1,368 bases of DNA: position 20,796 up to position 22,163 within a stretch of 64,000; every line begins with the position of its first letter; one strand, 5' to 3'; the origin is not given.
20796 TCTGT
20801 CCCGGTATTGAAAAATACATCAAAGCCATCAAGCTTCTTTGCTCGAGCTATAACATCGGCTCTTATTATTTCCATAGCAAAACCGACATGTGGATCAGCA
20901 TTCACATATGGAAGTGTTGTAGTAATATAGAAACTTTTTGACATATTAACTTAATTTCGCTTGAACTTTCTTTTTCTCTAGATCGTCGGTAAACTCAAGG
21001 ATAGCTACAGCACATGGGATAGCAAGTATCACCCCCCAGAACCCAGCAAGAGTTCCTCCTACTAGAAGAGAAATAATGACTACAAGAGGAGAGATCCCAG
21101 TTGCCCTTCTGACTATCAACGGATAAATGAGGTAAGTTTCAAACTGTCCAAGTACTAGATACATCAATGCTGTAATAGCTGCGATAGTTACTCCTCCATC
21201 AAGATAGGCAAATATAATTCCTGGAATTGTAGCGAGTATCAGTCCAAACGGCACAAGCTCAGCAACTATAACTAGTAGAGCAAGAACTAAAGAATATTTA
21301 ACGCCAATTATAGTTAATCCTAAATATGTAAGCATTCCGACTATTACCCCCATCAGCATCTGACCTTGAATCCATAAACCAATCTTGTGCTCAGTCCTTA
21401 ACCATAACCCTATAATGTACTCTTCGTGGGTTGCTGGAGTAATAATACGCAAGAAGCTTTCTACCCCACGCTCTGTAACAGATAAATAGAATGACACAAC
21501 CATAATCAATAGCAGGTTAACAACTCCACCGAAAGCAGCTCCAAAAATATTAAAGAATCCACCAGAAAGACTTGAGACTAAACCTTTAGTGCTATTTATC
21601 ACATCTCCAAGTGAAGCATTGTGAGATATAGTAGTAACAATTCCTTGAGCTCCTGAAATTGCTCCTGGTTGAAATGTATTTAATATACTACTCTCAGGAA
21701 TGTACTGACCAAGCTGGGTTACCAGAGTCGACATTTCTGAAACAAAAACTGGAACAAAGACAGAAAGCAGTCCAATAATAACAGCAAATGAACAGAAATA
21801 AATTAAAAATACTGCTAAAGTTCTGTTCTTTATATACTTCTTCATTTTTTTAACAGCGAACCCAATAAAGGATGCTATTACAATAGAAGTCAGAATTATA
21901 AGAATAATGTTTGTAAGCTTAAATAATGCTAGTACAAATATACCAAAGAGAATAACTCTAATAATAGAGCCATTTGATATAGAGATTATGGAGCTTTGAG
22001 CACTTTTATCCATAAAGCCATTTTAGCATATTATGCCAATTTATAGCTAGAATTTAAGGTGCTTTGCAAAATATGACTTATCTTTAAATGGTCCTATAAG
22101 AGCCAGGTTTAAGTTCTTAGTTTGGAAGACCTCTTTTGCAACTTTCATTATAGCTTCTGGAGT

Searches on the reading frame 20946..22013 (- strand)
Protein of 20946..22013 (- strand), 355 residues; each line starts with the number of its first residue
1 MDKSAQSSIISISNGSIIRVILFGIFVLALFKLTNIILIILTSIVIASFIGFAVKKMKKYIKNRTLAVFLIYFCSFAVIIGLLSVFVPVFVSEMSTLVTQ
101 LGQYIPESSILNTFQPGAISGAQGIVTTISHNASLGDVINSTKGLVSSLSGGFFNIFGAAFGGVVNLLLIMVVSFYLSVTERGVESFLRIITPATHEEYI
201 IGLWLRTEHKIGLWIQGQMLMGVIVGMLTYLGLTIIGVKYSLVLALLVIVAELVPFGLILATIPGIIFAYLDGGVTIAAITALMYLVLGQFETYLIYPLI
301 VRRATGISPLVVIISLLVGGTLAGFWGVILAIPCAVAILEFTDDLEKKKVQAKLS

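Call 42: find_encoding_contigs(protein=window:20946-22013:-, flank=10000, max_places=1)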
Protein window:20946-22013:- (355 aa): 4 contigs read that carry it; 1 place shown.
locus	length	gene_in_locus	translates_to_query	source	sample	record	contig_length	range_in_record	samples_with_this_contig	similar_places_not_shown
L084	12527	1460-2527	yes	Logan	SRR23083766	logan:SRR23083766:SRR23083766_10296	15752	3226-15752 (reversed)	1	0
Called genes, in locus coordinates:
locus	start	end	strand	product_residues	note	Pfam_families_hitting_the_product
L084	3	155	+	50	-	?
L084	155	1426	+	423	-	PF00675:Peptidase_M16, PF05193:Peptidase_M16_C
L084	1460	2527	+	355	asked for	PF01594:AI-2E_transport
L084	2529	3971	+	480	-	PF00133:tRNA-synt_1, PF01406:tRNA-synt_1e (weak), PF01921:tRNA-synt_1f (faint), PF09334:tRNA-synt_1g, PF00133:tRNA-synt_1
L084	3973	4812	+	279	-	PF01026:TatD_DNase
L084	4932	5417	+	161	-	PF01250:Ribosomal_S6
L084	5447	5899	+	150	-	PF00436:SSB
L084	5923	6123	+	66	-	PF01084:Ribosomal_S18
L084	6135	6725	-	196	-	-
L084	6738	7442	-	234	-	PF01479:S4 (weak), PF00849:PseudoU_synth_2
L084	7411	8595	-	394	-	PF07690:MFS_1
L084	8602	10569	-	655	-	PF00753:Lactamase_B, PF12706:Lactamase_B_2, PF22505:RNase_J_b_CASP, PF17770:RNase_J_C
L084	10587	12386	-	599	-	PF00496:SBP_bac_5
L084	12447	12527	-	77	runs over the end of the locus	PF03840:SecG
